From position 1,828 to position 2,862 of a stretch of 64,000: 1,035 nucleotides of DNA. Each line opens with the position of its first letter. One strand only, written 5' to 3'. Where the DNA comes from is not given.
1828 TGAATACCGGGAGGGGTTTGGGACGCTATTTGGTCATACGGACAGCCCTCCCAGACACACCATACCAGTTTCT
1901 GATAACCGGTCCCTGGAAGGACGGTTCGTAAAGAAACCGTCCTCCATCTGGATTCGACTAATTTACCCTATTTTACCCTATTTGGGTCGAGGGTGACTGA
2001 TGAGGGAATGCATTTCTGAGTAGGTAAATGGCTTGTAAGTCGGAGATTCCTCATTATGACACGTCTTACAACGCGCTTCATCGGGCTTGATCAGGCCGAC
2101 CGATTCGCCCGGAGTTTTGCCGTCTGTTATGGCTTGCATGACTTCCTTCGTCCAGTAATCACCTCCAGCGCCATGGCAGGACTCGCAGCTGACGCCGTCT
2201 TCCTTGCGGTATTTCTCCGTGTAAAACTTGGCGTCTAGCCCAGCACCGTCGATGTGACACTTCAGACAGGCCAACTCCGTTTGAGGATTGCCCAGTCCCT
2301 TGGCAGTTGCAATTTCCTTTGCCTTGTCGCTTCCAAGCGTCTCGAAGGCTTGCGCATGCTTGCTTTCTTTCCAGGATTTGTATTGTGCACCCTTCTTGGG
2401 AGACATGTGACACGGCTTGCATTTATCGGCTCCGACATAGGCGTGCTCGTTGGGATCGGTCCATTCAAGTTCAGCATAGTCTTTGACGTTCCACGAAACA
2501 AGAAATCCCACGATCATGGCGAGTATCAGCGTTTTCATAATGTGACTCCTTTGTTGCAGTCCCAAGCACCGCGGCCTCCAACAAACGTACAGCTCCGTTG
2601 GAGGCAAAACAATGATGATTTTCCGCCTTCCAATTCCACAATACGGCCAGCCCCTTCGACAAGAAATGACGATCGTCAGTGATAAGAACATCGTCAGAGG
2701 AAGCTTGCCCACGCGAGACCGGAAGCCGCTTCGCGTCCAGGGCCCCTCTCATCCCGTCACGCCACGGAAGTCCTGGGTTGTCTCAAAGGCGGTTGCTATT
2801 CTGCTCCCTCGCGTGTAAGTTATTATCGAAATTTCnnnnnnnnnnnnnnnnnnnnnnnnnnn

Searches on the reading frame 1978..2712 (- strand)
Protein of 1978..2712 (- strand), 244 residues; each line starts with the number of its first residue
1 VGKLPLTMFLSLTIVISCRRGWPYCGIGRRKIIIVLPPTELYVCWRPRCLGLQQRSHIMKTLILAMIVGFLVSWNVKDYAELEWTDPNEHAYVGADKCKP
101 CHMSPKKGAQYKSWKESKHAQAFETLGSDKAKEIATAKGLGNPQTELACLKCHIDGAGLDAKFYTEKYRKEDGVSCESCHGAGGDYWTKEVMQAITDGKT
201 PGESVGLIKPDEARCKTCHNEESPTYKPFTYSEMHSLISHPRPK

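Call 88: search_protein_families(library=ncbifam, proteins=[window:1978-2712:-], max_evalue=0.00001)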
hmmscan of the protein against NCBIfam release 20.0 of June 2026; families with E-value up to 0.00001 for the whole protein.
window:1978-2712:- (244 aa): 4 families
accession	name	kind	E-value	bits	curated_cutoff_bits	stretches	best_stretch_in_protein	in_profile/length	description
NF041198.1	UshA_like_PCGU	equivalog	2.3e-17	62.8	275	1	86-223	399-512/519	UshA-like (seleno)protein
NF043010.1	Cyt554_Nsmonas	equivalog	2.6e-11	43.4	400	1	89-188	25-123/238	cytochrome c-550 CycA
NF041028.1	decahem_GSU2203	exception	3.2e-08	33.2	325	1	77-223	18-159/317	GSU2203 family decaheme c-type cytochrome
TIGR03508.1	decahem_SO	subfamily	6.5e-06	25.8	192.2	0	148-223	4-81/258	DmsE family decaheme c-type cytochrome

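Call 89: search_protein_families(library=pfam, proteins=[window:1978-2712:-], max_evalue=0.00001)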
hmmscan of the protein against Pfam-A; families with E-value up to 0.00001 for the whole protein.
window:1978-2712:- (244 aa): 3 families
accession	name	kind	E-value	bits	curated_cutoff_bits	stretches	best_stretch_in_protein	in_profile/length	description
PF13435.11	Cytochrome_C554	-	1.1e-17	65.2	20.8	1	97-181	1-84/84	Cytochrome c554 and c-prime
PF22113.1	Mtrc-MtrF_II-IV_dom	-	1.6e-07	31.5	30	1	91-191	77-174/176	Outer membrane cytochrome MtrC/MtrF-like, domains II/IV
PF14522.11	Cytochrome_C7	-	1.7e-06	28.1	24.8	0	145-220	12-67/67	Cytochrome c7 and related cytochrome c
